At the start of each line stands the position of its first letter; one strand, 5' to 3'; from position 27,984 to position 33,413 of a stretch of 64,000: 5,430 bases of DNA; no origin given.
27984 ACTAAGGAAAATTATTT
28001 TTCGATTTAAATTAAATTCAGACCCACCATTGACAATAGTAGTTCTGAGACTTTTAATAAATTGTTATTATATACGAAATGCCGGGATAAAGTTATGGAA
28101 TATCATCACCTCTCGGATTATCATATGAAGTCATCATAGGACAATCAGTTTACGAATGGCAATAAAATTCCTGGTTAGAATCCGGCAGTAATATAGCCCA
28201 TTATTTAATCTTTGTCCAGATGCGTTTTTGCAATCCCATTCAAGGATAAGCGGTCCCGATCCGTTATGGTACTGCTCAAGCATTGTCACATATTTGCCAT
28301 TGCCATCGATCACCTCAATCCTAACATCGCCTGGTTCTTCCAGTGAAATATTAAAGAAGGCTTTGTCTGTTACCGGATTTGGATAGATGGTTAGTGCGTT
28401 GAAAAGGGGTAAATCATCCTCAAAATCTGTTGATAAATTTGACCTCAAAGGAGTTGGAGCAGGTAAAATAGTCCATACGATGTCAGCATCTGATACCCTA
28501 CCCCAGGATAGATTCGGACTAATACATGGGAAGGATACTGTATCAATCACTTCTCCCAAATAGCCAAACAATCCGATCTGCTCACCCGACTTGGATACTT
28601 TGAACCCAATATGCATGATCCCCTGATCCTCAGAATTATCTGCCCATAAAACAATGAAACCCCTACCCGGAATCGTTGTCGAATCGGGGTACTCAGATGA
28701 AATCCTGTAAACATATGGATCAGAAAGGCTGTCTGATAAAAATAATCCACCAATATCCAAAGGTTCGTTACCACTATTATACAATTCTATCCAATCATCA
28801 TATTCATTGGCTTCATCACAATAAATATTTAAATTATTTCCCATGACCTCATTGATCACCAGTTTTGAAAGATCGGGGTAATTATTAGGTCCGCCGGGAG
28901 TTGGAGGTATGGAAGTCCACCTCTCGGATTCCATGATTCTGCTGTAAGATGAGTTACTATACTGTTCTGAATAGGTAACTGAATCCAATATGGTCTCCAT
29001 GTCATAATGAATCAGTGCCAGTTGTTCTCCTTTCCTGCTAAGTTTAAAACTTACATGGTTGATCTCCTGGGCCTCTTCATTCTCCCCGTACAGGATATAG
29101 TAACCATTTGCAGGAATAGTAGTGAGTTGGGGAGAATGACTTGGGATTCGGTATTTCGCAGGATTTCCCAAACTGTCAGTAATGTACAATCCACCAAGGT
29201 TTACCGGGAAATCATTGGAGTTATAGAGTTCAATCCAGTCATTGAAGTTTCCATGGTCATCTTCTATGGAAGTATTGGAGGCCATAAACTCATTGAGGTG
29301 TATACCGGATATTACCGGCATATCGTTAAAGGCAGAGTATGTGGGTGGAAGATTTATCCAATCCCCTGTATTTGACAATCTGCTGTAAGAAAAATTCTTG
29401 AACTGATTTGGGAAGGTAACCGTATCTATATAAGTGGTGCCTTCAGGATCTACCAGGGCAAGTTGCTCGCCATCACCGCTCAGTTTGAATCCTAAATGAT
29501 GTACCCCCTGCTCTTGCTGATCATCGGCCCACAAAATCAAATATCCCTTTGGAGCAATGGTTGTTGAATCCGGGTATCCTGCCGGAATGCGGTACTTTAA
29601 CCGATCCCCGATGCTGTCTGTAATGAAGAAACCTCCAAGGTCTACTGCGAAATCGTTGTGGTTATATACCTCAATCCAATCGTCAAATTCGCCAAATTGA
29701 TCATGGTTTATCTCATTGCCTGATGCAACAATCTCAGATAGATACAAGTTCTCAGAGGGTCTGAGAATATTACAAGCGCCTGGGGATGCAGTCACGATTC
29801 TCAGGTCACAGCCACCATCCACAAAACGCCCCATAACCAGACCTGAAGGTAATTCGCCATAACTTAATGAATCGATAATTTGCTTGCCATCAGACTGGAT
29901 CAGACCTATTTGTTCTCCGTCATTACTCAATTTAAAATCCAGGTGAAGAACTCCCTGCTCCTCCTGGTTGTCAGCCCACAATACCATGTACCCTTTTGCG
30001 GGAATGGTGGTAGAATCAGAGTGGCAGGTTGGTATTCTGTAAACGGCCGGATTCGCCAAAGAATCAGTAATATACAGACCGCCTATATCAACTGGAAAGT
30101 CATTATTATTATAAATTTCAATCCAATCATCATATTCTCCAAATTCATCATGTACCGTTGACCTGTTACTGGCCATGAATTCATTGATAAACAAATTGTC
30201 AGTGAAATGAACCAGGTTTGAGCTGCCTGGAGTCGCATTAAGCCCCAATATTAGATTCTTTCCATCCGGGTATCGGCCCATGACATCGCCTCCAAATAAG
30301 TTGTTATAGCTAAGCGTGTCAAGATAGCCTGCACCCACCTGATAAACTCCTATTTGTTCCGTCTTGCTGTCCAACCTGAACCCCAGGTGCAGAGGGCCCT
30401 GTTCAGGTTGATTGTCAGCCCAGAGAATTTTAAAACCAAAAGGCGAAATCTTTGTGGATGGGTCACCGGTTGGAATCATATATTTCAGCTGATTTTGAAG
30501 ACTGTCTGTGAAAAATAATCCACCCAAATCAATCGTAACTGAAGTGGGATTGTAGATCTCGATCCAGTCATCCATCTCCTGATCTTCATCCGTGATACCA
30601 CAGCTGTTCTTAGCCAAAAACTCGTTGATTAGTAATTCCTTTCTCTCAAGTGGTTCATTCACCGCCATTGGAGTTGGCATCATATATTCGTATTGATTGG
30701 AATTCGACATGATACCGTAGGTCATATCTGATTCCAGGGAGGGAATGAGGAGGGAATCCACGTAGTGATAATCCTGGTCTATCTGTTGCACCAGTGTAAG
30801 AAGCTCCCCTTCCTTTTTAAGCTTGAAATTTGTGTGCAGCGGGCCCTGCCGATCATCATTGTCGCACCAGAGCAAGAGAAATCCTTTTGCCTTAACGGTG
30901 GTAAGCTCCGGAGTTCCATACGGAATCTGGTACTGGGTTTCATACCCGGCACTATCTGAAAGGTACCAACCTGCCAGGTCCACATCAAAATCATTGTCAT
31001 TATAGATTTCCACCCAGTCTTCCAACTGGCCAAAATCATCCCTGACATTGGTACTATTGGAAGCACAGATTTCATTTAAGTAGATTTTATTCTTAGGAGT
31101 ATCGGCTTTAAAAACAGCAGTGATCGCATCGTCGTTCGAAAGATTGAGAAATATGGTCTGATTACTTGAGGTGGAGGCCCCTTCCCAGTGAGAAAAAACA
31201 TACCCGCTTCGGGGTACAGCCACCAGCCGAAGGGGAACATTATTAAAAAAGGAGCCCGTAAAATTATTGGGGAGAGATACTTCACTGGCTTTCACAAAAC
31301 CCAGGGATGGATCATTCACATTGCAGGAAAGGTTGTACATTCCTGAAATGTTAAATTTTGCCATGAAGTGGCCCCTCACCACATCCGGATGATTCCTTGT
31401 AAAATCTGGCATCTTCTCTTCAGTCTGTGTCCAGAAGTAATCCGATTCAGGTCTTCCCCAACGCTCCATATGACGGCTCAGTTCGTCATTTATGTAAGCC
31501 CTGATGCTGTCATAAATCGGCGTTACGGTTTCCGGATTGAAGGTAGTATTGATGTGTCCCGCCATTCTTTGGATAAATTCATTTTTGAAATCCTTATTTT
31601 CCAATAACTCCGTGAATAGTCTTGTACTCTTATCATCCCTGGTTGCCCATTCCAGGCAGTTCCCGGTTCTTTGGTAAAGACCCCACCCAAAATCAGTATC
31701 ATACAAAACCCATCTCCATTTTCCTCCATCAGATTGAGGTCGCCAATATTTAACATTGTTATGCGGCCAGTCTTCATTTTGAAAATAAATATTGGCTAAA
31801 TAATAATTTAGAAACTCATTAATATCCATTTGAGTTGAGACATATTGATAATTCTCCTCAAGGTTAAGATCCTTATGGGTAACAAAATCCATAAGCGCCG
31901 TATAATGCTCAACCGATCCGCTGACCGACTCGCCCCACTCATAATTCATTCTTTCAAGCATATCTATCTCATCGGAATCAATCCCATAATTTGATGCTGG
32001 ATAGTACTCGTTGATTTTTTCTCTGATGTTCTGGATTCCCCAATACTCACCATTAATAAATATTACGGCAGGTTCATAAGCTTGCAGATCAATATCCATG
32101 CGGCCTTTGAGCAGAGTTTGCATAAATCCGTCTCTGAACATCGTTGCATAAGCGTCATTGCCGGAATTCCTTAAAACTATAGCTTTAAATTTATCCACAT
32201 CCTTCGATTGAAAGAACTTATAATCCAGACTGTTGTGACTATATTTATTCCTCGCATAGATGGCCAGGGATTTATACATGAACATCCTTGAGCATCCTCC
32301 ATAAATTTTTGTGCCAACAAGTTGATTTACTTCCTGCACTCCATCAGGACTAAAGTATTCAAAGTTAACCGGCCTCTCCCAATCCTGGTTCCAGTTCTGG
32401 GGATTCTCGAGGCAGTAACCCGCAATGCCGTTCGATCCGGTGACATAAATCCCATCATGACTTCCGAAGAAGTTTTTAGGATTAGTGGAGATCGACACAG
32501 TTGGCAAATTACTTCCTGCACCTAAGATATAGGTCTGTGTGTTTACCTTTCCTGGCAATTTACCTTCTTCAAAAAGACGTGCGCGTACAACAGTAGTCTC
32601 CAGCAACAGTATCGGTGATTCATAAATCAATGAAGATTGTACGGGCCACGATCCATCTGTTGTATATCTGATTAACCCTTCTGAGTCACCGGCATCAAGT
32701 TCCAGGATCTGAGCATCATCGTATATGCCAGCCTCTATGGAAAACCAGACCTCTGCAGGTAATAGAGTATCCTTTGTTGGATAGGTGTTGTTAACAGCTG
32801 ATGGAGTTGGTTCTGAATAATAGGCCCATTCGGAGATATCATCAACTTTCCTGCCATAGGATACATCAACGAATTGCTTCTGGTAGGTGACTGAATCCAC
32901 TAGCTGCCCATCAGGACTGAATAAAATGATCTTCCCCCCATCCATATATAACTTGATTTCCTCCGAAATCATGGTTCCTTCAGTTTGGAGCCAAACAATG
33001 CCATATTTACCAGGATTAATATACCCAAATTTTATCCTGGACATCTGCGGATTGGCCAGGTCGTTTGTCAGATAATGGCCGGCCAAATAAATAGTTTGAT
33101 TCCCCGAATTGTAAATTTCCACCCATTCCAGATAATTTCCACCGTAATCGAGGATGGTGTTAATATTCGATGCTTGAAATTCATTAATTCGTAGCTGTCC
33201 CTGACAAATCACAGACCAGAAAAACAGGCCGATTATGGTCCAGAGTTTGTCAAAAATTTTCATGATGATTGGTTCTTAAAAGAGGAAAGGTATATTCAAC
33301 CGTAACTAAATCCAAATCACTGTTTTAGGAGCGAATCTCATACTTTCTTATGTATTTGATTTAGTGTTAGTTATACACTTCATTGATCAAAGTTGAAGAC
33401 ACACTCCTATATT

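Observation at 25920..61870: AT-rich composite island: Wzx/Wzy polysaccharide locus interleaved with five T9SS cargo genes carrying glycan-active or glycan-binding heads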

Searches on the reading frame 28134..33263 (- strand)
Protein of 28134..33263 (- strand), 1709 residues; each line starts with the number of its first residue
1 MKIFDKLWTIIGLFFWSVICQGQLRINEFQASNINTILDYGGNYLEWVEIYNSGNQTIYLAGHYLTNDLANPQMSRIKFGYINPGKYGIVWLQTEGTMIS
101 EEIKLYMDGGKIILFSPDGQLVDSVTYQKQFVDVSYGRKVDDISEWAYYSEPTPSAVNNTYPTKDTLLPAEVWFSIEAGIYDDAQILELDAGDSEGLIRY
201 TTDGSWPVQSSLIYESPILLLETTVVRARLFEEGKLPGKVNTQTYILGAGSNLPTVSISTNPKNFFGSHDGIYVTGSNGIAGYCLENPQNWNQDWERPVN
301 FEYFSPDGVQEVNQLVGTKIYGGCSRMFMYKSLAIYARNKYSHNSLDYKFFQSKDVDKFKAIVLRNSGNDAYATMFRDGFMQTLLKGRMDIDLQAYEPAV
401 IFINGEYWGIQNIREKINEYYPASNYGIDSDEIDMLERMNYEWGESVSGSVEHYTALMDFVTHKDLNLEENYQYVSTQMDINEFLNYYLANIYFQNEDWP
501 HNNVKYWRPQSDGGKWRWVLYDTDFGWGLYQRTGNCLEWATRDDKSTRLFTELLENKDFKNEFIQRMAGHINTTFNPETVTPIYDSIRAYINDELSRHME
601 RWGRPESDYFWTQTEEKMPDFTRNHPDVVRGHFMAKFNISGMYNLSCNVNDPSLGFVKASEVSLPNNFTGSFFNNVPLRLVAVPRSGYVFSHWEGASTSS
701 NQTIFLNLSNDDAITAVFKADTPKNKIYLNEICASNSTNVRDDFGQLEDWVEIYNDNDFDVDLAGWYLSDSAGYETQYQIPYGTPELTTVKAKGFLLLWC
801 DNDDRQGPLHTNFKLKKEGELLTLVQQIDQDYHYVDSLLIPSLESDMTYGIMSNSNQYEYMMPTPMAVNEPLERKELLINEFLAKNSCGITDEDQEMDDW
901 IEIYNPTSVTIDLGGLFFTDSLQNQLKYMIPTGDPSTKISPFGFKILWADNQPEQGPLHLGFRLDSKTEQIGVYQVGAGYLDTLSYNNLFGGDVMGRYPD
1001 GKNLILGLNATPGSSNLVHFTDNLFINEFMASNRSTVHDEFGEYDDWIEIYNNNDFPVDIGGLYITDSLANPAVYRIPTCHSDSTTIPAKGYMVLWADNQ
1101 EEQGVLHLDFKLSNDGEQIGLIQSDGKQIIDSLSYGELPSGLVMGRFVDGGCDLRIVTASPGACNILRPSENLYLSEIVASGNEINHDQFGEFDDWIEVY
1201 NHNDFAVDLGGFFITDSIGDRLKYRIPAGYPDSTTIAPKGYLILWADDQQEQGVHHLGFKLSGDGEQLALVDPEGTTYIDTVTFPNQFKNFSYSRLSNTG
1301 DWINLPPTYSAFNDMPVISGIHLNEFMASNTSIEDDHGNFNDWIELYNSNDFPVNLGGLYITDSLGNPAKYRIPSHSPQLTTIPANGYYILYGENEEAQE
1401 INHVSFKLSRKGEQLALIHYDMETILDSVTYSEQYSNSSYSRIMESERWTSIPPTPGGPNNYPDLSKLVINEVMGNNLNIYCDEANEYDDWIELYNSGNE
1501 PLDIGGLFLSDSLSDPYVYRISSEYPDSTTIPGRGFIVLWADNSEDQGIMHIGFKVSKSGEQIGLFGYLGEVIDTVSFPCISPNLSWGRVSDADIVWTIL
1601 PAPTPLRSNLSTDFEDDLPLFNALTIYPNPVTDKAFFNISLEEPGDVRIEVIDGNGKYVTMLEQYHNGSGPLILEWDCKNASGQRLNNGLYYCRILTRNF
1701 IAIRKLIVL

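Call 3: search_protein_families(library=pfam, proteins=[window:28134-33263:-], max_evalue=0.01)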
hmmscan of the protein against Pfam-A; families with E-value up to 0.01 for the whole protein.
window:28134-33263:- (1709 aa): 9 families
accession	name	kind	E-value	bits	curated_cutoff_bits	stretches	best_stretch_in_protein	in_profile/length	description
PF00932.25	LTD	-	1.1e-93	309.4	34.3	7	1171-1284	6-107/109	Lamin Tail Domain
PF08757.17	CotH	-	4.6e-41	141.8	23.8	1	320-627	3-320/322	CotH kinase protein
PF13290.12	CHB_HEX_C_1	-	1.1e-11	45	22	1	177-240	2-65/67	Chitobiase/beta-hexosaminidase C-terminal domain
PF13287.12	Fn3_assoc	-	3e-11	43.7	23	1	188-245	2-59/59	Fn3 associated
PF18962.6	Por_Secre_tail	-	1.4e-06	28.9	27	1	1626-1708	1-75/75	Secretion system C-terminal sorting domain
PF25324.1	DUF7881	-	1.6e-05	25.3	27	0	1049-1076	5-32/75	Domain of unknown function (DUF7881)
PF13860.13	FlgD_ig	-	0.00018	21.9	27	1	1637-1694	14-72/79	FlgD Ig-like domain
PF18998.6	Flg_new_2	-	0.00022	21.6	23.6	1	679-721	26-72/73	Divergent InlB B-repeat domain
PF24043.1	DUF7352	-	0.0015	19.2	27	0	1237-1287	33-80/97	Domain of unknown function (DUF7352)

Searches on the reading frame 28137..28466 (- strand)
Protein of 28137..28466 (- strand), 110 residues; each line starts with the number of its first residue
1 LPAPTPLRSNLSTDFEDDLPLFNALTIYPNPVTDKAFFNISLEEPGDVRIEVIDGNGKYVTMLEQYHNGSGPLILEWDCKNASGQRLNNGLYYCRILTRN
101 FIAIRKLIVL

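Call 42: search_protein_families(library=ncbifam, proteins=[window:28137-28466:-], max_evalue=0.001)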
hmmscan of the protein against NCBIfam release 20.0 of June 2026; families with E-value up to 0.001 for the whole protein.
window:28137-28466:- (110 aa): 8 families
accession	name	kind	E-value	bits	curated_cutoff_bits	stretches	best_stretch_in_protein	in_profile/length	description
TIGR04183.1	Por_Secre_tail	domain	7.1e-09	35.5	23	1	27-109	1-71/72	T9SS type A sorting domain-containing protein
NF033707.1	T9SS_sortase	equivalog_domain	2.2e-08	32.3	420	1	23-97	997-1076/1095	type IX secretion system sortase PorU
NF038113.1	T9SSA_dep_M36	equivalog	2.9e-07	29.1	885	1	21-109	790-868/869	T9SS-dependent M36 family metallopeptidase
NF052323.1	T9SSA_dep_M6i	equivalog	1.1e-06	27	600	1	28-97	961-1025/1043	T9SS-dependent M6-like inactivated metalloprotease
NF009277.0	PRK12634.1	equivalog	5.5e-05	23.4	333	1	45-93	121-169/221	flagellar basal body rod modification protein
NF052228.1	T9SS_PorZ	equivalog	5.7e-05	21.7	260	1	13-94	664-738/757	type IX secretion system anionic LPS delivery protein PorZ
NF005176.1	PRK06655.1-1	equivalog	0.00015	21.7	230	1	44-98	95-149/197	flagellar hook assembly protein FlgD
NF009276.0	PRK12633.1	equivalog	0.00049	19.9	383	1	46-96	129-179/234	flagellar basal body rod modification protein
